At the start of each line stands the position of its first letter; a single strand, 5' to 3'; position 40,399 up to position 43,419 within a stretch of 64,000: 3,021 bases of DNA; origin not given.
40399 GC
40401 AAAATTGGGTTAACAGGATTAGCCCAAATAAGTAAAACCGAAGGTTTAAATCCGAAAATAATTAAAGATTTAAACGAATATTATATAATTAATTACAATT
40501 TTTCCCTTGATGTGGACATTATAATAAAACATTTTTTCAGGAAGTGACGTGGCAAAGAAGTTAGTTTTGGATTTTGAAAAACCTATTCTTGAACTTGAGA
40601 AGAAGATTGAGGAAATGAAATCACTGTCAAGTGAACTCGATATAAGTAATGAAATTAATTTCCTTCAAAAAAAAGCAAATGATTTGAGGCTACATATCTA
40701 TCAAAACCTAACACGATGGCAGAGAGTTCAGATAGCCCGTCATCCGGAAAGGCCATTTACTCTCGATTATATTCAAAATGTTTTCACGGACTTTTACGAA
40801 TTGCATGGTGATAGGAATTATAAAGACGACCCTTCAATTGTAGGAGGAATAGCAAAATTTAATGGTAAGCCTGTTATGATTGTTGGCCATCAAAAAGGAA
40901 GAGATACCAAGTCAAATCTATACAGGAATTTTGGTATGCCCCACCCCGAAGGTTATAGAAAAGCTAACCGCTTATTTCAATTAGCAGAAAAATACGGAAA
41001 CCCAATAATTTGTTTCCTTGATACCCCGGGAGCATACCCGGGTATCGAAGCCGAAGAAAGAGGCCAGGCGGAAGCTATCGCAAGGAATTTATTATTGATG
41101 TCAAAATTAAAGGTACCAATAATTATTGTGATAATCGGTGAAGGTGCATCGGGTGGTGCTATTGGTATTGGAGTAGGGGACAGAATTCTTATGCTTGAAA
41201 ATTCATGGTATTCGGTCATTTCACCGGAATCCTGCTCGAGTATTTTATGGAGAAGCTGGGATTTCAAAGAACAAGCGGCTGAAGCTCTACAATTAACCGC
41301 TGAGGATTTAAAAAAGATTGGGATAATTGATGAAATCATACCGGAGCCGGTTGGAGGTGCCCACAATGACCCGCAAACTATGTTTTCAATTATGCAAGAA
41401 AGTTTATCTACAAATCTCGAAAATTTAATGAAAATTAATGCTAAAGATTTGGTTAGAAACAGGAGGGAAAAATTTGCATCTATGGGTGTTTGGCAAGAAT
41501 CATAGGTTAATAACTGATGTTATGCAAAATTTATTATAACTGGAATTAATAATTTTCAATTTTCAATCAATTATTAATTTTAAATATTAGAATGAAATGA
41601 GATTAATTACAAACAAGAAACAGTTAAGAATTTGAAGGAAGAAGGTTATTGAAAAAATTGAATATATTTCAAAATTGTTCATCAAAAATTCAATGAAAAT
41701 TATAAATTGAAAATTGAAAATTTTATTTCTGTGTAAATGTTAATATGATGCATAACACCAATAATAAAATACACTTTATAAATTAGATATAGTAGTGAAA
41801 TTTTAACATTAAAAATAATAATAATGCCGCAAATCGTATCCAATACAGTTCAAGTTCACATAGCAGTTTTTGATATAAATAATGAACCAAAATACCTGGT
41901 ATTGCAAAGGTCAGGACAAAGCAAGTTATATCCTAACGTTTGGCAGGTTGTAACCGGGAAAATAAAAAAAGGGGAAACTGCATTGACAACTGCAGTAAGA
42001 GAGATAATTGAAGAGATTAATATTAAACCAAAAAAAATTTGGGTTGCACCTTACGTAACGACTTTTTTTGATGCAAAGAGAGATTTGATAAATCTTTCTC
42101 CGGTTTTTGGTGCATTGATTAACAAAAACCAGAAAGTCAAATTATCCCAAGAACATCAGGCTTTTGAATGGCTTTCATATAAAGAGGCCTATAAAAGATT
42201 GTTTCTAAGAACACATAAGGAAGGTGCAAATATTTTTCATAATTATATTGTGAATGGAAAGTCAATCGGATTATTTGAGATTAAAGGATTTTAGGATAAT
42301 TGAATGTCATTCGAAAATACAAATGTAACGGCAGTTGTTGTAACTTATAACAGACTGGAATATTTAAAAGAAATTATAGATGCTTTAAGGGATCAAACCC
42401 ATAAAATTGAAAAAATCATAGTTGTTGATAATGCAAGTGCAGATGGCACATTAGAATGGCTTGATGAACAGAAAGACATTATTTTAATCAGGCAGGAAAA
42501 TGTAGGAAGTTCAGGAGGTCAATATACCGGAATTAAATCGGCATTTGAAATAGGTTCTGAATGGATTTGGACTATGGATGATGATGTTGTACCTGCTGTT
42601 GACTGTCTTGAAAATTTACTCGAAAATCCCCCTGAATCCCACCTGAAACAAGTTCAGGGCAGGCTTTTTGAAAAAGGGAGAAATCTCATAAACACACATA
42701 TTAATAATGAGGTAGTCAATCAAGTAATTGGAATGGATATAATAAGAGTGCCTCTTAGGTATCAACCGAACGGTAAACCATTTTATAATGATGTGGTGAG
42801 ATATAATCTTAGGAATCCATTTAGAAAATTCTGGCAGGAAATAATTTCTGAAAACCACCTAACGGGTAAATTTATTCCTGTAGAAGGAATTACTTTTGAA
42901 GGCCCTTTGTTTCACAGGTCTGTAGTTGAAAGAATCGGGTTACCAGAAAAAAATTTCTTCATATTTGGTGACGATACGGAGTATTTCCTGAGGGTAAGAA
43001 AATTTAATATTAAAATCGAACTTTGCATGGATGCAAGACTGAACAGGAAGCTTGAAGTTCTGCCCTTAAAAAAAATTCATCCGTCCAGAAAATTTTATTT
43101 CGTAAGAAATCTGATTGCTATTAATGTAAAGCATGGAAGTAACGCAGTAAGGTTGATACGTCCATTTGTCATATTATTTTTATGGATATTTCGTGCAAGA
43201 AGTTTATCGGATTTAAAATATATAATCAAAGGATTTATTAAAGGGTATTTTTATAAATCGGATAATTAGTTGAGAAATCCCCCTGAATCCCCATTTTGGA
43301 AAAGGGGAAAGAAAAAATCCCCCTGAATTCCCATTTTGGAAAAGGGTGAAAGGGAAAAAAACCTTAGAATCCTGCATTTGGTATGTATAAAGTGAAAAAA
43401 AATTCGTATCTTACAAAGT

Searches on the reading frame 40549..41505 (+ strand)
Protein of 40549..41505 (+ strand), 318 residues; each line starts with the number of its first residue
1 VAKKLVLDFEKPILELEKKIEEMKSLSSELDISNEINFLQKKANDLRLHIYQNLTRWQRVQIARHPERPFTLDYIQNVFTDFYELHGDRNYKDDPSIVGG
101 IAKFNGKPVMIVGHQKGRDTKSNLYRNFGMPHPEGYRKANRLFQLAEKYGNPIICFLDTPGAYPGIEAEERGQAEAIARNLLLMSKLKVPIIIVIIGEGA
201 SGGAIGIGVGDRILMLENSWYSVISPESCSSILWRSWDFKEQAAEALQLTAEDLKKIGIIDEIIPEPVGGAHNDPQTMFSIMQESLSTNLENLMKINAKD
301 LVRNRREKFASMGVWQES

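Call 77: search_protein_families(library=pfam, proteins=[window:40549-41505:+], max_evalue=0.001)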
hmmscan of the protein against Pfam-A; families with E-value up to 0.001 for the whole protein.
window:40549-41505:+ (318 aa): 2 families
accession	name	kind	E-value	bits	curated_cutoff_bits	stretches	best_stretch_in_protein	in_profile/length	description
PF03255.19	ACCA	-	2.4e-149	497.1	23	1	7-313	2-310/310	Acetyl co-enzyme A carboxylase carboxyltransferase-like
PF01039.27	Carboxyl_trans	-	2.5e-16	59.8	22.3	1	95-245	282-428/493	Carboxyl transferase domain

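Call 78: search_protein_families(library=padloc, proteins=[window:40549-41505:+], max_evalue=0.001)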
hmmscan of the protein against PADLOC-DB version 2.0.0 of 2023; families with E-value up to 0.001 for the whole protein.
window:40549-41505:+ (318 aa): 0 families

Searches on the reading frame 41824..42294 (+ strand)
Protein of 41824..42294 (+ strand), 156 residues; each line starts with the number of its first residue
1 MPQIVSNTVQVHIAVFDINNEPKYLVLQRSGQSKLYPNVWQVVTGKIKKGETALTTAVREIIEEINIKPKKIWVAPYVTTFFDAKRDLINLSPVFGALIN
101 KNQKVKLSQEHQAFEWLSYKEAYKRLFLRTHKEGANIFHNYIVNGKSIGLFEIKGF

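Call 77: search_protein_families(library=pfam, proteins=[window:41824-42294:+], max_evalue=0.001)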
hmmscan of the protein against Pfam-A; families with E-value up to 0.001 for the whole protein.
window:41824-42294:+ (156 aa): 1 family
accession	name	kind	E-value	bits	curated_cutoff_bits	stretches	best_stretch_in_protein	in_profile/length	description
PF00293.34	NUDIX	-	5.7e-16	59.2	21.1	1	11-130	4-123/134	NUDIX domain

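Call 78: search_protein_families(library=padloc, proteins=[window:41824-42294:+], max_evalue=0.001)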
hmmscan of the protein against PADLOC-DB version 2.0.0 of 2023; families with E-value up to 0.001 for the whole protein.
window:41824-42294:+ (156 aa): 1 family
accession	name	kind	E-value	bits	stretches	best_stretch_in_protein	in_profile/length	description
PDLC04899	PDC-S07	-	4.3e-13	47.1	1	7-124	5-114/135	-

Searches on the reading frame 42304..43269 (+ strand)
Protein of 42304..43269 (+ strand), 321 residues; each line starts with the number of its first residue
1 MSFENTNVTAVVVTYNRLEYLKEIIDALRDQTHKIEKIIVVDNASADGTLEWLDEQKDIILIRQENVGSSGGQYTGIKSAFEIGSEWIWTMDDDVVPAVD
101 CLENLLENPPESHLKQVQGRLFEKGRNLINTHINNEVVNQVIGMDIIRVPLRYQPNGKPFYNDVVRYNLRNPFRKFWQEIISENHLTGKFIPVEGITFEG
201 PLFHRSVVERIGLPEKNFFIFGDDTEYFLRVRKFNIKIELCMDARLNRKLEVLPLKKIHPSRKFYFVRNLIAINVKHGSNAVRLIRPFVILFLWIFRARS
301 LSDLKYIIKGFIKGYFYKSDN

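Call 77: search_protein_families(library=pfam, proteins=[window:42304-43269:+], max_evalue=0.001)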
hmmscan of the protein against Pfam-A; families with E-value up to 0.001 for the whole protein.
window:42304-43269:+ (321 aa): 3 families
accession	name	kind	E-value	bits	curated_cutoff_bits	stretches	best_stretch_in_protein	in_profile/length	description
PF00535.33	Glycos_transf_2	-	1e-21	78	23.3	1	10-122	2-116/168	Glycosyl transferase family 2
PF13641.12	Glyco_tranf_2_3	-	6.1e-12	46.5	27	1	8-245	3-208/230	Glycosyltransferase like family 2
PF13704.12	Glyco_tranf_2_4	-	0.00024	21.9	27.5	1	21-66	7-50/98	Glycosyl transferase family 2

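Call 78: search_protein_families(library=padloc, proteins=[window:42304-43269:+], max_evalue=0.001)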
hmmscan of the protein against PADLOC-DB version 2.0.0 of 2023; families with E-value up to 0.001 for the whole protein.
window:42304-43269:+ (321 aa): 0 families
